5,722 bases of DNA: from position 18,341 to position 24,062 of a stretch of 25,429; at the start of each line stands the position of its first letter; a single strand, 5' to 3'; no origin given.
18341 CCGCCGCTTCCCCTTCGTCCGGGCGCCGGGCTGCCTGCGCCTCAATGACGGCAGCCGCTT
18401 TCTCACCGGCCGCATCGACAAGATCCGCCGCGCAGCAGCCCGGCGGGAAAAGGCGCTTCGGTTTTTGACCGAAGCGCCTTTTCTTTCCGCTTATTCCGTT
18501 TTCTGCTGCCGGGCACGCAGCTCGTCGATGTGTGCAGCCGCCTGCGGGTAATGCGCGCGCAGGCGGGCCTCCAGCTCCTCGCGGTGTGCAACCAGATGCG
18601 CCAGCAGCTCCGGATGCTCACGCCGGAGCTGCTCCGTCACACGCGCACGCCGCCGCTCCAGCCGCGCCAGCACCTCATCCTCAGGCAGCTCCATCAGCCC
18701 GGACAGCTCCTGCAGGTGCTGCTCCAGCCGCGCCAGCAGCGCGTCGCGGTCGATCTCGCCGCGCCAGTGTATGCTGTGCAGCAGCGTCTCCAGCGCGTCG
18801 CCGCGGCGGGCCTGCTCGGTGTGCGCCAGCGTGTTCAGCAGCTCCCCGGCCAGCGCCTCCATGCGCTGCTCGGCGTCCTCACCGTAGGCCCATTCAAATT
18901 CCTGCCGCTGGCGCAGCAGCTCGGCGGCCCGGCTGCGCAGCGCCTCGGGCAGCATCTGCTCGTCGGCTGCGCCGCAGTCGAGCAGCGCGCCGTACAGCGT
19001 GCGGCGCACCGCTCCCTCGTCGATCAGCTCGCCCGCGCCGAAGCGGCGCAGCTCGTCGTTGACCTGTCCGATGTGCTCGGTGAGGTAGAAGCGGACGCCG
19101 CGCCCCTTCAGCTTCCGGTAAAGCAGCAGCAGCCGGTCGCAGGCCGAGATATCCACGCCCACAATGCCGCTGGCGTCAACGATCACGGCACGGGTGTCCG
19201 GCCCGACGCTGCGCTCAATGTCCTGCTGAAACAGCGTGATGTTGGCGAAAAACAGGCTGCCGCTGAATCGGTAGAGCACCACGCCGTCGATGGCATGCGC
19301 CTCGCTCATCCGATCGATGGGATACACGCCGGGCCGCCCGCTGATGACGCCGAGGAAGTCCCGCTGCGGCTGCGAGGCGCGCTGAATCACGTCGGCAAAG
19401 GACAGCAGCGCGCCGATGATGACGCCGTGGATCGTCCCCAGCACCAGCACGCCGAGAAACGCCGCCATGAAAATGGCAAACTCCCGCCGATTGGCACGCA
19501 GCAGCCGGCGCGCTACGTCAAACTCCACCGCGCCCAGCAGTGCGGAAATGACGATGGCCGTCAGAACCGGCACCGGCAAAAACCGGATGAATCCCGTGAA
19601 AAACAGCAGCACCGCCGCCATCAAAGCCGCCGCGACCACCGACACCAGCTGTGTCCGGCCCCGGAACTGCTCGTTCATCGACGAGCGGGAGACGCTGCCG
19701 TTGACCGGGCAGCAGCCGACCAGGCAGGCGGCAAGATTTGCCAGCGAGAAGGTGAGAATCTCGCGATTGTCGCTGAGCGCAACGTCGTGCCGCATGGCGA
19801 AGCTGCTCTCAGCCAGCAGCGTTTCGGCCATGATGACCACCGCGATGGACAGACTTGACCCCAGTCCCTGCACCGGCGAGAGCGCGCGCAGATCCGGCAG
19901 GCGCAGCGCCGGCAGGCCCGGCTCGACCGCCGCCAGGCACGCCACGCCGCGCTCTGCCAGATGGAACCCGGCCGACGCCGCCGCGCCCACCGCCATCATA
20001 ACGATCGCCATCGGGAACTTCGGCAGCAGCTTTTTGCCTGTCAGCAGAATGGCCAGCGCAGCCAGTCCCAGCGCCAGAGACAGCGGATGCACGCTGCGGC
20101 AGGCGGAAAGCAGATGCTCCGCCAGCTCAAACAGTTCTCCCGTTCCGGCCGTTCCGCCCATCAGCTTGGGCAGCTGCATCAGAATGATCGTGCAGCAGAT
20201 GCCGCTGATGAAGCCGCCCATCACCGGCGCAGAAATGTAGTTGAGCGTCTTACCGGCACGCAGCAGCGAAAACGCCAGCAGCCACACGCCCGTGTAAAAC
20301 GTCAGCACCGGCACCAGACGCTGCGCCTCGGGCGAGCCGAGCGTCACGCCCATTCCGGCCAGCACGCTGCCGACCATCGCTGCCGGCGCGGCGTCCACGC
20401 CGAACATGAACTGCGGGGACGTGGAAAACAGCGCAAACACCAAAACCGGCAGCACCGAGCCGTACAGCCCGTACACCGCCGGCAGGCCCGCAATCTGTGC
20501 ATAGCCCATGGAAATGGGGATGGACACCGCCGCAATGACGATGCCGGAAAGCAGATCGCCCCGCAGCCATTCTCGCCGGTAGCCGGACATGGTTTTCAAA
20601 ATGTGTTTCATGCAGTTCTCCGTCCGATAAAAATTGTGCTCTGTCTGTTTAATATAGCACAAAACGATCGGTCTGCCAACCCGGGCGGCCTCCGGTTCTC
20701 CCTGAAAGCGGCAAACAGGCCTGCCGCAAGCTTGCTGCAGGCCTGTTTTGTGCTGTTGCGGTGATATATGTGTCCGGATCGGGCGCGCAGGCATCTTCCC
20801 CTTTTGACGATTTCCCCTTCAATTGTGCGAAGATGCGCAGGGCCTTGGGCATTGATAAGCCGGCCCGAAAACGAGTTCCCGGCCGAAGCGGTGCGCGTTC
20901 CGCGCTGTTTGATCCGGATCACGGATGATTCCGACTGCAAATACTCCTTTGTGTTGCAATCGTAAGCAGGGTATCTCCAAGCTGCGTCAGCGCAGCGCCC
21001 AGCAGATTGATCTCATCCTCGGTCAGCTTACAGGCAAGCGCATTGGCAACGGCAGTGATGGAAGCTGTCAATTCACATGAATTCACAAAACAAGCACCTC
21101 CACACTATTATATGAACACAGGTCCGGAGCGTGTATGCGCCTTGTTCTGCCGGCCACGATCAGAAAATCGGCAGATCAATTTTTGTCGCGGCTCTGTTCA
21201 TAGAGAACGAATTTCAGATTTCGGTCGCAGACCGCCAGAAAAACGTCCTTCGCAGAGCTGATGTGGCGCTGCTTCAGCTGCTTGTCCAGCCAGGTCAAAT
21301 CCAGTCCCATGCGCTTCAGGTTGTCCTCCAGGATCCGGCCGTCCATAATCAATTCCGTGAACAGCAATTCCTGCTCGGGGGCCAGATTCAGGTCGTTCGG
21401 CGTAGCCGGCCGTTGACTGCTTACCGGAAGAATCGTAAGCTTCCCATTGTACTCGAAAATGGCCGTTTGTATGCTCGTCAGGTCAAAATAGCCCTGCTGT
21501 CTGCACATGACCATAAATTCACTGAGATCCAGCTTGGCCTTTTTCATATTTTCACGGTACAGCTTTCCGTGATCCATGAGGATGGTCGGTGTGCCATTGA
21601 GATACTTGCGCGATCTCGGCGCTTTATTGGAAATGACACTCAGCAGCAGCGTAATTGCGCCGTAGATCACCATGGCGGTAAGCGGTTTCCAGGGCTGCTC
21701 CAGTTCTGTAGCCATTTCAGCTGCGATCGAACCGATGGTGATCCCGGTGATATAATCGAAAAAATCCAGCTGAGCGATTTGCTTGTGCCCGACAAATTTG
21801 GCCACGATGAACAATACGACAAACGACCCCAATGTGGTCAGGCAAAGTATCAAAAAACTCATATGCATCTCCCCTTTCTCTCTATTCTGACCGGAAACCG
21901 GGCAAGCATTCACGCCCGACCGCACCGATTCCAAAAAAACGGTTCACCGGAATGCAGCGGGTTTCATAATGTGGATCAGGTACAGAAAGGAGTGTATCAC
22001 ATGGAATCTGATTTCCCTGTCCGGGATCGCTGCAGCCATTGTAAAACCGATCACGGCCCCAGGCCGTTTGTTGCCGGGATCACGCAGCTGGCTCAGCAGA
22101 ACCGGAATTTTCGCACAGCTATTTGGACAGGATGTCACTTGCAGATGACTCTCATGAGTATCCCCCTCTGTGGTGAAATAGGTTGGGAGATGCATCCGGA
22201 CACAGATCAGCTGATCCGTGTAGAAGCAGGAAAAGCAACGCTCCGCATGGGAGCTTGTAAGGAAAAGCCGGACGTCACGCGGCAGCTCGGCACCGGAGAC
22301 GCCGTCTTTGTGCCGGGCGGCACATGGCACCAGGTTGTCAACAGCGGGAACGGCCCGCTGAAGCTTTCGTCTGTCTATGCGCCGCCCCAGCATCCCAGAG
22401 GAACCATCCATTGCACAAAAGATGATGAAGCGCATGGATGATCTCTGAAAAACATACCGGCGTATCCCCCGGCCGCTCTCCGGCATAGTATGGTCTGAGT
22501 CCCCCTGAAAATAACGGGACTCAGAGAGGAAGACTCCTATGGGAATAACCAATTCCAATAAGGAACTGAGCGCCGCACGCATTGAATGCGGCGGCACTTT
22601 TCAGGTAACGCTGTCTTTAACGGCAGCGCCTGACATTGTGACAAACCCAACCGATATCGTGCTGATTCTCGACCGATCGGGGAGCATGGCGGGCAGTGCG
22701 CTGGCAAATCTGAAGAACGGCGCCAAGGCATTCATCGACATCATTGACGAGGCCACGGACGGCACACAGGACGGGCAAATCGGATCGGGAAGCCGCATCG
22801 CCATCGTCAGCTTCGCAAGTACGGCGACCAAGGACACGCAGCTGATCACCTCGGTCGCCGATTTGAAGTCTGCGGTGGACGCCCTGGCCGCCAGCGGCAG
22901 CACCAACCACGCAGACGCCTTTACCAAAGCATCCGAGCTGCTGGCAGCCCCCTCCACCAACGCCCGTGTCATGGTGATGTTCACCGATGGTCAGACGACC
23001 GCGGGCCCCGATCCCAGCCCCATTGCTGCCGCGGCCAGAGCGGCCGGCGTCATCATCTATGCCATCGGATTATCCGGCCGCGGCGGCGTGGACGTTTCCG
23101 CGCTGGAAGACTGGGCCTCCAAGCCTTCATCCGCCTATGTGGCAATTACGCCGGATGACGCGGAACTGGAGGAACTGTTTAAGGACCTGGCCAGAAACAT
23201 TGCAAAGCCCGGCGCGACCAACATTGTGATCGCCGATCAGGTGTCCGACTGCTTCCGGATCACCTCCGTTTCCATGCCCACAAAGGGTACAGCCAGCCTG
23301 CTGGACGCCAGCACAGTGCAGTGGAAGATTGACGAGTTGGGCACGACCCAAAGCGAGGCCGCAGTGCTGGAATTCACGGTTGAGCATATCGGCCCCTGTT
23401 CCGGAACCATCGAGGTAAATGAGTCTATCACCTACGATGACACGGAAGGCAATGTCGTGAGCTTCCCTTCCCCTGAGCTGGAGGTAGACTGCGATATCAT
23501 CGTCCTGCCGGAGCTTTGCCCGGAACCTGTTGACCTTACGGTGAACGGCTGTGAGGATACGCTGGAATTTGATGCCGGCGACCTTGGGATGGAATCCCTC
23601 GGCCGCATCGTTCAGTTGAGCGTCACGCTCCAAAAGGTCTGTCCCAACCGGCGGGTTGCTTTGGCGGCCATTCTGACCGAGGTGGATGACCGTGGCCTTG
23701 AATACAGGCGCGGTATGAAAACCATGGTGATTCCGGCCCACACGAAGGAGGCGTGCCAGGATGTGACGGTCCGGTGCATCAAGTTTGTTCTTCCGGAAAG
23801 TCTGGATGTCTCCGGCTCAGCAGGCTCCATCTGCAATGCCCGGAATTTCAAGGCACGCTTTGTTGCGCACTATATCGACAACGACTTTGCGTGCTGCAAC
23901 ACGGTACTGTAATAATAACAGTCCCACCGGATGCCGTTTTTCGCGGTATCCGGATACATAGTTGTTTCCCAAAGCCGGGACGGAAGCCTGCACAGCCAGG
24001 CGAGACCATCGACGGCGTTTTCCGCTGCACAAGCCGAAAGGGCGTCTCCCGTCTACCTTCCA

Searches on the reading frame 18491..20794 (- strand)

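Call 9: search_protein_families(library=pfam, proteins=[window:18491-20794:-], max_evalue=0.00001)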
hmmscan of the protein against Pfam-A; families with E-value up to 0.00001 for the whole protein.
window:18491-20794:- (767 aa): 2 families
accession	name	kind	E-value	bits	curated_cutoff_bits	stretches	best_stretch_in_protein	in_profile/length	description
PF00916.26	Sulfate_transp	-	1.2e-71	241.9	23.2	1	77-445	1-380/380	Sulfate permease family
PF01740.26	STAS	-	9.3e-13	48.3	22.6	1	498-598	3-101/106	STAS domain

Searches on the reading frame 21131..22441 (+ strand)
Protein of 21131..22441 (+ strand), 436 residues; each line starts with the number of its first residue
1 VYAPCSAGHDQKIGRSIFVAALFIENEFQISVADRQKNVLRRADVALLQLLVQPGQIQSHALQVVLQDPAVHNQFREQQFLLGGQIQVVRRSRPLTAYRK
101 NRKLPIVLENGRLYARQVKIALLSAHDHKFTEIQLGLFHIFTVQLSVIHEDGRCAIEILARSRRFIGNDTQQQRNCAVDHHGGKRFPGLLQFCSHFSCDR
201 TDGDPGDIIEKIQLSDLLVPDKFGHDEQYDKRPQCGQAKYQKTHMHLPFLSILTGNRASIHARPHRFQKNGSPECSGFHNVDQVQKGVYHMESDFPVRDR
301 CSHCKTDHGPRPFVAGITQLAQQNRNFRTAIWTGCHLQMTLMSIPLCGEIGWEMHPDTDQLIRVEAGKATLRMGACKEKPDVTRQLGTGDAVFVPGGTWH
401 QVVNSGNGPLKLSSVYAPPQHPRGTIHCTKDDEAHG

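Call 60: search_protein_families(library=pfam, proteins=[window:21131-22441:+], max_evalue=0.00001)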
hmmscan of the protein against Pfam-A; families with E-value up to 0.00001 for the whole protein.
window:21131-22441:+ (436 aa): 1 family
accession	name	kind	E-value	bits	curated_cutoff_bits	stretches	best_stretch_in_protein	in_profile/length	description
PF07883.17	Cupin_2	-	7.5e-12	45.2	27.2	1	344-416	5-70/70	Cupin domain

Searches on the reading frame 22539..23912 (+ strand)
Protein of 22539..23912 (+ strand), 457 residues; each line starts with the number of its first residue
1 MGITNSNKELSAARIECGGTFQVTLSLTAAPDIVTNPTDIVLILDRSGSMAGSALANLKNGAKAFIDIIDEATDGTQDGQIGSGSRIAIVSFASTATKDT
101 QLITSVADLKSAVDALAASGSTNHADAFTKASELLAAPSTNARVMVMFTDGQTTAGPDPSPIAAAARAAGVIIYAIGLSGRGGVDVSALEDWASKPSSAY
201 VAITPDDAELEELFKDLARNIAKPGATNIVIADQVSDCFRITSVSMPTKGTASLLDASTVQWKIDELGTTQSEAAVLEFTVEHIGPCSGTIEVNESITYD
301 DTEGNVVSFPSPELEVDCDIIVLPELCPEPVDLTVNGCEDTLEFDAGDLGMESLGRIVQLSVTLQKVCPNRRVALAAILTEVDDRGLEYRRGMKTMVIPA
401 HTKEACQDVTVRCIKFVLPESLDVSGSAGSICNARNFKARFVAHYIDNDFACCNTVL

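Call 60: search_protein_families(library=pfam, proteins=[window:22539-23912:+], max_evalue=0.00001)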
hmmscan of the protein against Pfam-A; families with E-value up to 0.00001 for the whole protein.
window:22539-23912:+ (457 aa): 2 families
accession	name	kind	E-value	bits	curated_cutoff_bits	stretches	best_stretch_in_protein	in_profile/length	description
PF00092.34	VWA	-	1.8e-22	80.8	23.8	1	39-215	1-173/174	von Willebrand factor type A domain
PF13519.12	VWA_2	-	1.7e-13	51.6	27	1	40-152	1-107/107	von Willebrand factor type A domain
